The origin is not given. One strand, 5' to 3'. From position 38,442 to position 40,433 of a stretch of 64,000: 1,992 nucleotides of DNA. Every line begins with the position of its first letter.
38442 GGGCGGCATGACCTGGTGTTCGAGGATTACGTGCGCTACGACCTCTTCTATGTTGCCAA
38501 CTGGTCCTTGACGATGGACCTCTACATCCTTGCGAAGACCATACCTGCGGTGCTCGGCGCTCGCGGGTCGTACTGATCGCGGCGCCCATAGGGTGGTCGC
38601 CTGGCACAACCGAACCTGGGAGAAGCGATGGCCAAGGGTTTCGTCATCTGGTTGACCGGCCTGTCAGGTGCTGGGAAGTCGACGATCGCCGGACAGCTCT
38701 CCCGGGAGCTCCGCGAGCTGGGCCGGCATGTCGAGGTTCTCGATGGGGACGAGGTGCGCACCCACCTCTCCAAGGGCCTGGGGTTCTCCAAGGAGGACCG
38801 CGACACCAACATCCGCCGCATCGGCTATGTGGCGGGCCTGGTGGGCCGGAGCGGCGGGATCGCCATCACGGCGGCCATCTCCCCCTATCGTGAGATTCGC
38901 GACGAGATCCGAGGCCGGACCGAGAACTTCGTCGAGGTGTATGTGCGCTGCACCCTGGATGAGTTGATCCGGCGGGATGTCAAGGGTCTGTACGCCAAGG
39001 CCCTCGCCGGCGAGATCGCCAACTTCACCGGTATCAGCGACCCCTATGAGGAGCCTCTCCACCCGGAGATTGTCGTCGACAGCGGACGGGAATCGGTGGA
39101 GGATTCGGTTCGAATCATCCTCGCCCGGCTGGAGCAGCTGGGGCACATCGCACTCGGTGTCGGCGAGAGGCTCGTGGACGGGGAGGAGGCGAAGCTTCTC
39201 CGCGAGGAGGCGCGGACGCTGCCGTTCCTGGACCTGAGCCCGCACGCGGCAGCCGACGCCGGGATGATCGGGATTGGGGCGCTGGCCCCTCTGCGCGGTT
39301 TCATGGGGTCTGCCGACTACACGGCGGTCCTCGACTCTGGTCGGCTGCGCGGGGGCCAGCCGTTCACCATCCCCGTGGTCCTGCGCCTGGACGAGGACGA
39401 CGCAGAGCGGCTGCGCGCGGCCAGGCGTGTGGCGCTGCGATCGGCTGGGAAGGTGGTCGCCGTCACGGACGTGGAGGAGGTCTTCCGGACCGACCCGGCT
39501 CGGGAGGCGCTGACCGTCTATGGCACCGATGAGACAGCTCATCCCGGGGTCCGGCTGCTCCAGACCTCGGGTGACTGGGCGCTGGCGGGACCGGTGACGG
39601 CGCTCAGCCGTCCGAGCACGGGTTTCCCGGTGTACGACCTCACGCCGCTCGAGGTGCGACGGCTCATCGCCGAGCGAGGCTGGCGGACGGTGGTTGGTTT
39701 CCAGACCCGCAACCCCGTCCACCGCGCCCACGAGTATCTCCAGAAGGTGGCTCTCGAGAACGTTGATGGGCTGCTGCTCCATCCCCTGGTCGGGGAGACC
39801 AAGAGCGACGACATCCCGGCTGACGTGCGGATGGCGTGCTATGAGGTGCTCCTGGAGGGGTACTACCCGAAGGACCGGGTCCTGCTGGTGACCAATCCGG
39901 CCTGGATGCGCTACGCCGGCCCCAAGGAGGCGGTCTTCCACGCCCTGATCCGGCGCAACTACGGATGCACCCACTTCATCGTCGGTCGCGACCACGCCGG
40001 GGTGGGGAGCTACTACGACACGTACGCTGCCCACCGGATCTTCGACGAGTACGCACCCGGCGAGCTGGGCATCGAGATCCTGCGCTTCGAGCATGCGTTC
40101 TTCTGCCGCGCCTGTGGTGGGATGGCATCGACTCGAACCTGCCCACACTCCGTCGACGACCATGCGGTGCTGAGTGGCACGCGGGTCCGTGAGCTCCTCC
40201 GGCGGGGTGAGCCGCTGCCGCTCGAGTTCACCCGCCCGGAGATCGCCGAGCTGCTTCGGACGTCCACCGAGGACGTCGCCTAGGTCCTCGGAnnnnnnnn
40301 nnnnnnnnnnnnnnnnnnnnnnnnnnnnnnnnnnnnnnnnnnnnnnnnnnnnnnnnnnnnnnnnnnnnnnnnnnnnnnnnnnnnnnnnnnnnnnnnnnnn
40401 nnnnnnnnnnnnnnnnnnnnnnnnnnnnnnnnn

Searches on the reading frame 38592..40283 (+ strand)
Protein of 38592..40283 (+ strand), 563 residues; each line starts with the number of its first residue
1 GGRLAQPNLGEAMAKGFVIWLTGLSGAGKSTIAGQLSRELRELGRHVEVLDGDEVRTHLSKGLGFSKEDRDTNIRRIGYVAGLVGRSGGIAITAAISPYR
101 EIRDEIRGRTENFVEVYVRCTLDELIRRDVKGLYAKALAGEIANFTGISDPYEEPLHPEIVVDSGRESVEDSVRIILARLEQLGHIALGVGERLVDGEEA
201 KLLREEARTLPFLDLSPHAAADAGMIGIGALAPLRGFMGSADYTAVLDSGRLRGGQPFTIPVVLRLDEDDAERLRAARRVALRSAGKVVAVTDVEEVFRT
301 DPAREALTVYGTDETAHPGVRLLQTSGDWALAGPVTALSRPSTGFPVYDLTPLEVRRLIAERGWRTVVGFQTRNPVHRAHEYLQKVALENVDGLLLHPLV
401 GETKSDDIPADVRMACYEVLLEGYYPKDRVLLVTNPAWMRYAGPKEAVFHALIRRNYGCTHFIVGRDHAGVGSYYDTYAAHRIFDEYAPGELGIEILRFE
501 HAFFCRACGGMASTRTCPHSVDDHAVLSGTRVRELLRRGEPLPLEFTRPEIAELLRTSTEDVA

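Call 9: search_protein_families(library=pfam, proteins=[window:38592-40283:+], max_evalue=0.001)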
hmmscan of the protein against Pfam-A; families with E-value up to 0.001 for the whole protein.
window:38592-40283:+ (563 aa): 6 families
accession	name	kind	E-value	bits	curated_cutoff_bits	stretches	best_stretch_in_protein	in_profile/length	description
PF01747.23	ATP-sulfurylase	-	1.3e-94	316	24.3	1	348-557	3-211/212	ATP-sulfurylase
PF01583.26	APS_kinase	-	1.8e-59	200.6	21.1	1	15-163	1-152/152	Adenylylsulphate kinase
PF14306.12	PUA_2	-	7.1e-41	139.9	27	1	192-339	10-158/159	PUA-like domain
PF13238.12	AAA_18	-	2.2e-06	28.6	29.4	1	19-128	1-107/128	AAA domain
PF13671.12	AAA_33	-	3.2e-05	24.7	27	1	18-70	1-44/143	AAA domain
PF03308.22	MeaB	-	0.00093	18.7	23.1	0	15-51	32-68/273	Methylmalonyl Co-A mutase-associated GTPase MeaB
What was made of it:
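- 38628..40283 (+): Fused PAPS synthase, with APS kinase at the N-terminus and ATP sulfurylase at the C-terminus. Pfam APS_kinase E 2e-59, PUA_2, and ATP-sulfurylase E 1e-94 (call 9).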
